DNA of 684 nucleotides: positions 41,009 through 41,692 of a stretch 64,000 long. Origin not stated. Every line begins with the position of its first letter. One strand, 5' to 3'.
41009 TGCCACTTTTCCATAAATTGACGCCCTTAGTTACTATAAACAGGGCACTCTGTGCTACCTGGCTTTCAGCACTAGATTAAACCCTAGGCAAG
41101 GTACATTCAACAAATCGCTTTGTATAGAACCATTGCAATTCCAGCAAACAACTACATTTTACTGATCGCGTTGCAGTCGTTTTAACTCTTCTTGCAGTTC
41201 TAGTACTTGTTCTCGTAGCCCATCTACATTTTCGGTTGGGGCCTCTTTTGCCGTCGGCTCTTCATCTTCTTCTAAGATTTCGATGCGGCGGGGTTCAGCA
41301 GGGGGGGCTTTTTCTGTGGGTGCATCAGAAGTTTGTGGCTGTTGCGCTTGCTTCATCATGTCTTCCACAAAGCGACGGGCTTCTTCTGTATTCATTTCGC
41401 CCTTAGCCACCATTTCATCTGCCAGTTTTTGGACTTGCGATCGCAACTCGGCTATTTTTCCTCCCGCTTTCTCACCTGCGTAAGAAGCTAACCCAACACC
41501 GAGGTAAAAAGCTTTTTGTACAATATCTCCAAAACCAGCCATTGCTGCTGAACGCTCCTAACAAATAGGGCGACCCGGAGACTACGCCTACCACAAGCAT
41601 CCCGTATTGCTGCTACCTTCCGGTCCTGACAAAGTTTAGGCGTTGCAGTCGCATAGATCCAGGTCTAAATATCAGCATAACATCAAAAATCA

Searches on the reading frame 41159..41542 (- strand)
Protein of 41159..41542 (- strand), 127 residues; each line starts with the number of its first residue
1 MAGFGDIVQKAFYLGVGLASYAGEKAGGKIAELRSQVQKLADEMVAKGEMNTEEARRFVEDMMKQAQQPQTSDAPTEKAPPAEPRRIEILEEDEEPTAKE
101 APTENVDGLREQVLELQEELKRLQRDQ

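Call 12: search_protein_families(library=padloc, max_evalue=0.01, proteins=[window:41159-41542:-])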
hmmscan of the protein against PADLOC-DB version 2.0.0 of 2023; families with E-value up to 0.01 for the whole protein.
window:41159-41542:- (127 aa): 0 families

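Call 13: search_protein_families(library=ncbifam, max_evalue=0.01, proteins=[window:41159-41542:-])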
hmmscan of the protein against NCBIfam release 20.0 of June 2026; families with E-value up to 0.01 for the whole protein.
window:41159-41542:- (127 aa): 2 families
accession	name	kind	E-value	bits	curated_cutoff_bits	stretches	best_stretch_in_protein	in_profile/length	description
NF047773.1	phas_rel_Lepto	domain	8.3e-08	31.9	35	1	7-67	3-59/68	phasin-related domain-containing protein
NF052682.1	morpho_FcmC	equivalog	0.004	17.5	90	1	26-107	65-146/159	filament morphology membrane protein FcmC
